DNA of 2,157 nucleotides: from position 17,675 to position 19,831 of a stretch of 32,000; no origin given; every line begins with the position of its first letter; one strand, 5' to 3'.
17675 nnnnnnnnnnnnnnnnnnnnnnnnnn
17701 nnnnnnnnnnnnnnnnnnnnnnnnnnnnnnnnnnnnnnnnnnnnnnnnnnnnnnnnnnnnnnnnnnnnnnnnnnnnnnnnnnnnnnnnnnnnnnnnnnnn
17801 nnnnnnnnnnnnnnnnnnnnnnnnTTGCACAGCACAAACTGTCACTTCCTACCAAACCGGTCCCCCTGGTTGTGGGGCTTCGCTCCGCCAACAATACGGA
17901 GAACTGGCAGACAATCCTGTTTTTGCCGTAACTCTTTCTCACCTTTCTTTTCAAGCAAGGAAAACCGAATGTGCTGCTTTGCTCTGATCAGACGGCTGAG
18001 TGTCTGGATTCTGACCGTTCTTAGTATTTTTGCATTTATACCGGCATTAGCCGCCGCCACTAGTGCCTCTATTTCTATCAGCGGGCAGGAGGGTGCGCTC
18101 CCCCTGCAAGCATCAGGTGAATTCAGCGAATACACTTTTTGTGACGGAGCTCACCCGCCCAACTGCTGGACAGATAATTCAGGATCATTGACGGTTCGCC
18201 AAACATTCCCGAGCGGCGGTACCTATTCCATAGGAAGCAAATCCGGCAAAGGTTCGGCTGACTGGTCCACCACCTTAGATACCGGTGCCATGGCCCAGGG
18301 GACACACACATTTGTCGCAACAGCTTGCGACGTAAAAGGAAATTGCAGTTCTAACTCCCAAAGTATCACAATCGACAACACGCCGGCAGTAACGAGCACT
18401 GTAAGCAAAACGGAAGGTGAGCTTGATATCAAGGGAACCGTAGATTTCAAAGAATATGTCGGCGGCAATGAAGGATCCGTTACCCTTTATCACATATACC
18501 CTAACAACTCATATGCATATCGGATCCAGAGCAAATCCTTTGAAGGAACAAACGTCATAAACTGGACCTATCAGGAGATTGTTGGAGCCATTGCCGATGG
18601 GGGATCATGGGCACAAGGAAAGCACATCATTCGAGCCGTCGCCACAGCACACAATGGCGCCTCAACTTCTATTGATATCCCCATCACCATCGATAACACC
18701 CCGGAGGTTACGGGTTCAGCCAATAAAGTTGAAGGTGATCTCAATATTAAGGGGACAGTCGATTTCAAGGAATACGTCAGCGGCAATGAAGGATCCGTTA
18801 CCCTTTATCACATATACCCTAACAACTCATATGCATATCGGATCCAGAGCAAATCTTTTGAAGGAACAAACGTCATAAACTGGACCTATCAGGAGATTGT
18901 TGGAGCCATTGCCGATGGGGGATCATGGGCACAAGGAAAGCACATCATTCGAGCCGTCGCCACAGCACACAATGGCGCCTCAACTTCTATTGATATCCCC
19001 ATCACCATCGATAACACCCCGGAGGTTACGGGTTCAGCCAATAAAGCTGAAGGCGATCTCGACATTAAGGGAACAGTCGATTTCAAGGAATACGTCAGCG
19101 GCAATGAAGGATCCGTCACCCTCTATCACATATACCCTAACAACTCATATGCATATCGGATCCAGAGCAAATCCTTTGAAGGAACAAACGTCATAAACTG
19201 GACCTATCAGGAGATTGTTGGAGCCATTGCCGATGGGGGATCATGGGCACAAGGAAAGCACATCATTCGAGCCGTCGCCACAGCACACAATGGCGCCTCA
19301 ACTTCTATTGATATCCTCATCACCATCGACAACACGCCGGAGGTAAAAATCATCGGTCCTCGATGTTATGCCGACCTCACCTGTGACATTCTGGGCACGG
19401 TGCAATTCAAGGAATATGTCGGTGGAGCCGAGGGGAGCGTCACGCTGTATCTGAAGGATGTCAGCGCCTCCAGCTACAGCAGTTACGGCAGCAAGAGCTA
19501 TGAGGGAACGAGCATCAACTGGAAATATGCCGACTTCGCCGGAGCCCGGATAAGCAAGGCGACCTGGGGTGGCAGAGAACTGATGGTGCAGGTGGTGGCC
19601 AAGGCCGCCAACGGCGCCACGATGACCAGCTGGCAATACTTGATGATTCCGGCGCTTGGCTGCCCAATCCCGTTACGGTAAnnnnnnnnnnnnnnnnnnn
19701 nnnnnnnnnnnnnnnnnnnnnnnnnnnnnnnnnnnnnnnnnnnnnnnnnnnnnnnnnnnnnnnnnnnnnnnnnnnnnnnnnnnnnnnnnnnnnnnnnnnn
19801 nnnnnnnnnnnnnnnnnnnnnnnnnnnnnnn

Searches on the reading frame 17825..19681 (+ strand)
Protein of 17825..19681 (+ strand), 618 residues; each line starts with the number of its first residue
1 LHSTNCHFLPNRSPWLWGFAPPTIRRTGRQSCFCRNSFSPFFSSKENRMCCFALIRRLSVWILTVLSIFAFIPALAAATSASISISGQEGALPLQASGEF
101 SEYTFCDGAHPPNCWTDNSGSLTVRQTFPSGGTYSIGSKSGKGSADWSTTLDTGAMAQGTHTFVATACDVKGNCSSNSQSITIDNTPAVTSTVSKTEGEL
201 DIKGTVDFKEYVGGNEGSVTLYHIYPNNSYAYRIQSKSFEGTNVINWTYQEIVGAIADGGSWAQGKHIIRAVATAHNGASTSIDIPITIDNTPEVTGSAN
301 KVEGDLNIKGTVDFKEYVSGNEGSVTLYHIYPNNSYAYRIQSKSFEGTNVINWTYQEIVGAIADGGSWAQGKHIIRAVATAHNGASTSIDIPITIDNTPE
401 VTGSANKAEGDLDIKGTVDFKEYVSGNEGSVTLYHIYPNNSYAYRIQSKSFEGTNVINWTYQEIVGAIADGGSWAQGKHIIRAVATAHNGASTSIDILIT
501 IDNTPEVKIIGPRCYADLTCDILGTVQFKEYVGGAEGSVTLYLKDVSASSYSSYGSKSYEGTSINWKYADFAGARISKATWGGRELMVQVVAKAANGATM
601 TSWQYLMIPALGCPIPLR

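Call 14: search_protein_families(library=pfam, proteins=[window:17825-19681:+], max_evalue=0.01)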
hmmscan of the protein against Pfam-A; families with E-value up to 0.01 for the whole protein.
window:17825-19681:+ (618 aa): 4 families
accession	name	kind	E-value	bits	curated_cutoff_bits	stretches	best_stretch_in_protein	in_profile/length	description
PF19077.6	Big_13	-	2.8e-05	25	27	1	138-185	55-102/102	Bacterial Ig-like domain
PF21016.3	RlmN_N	-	6.3e-05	23.1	24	0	230-253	14-37/60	Ribosomal RNA large subunit methyltransferase N-terminal domain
PF16828.10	GAGBD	-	0.0028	18.4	27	0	222-245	26-49/152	GAG-binding domain on surface antigen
PF16656.11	Pur_ac_phosph_N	-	0.0044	18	30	0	311-344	49-82/93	Purple acid Phosphatase, N-terminal domain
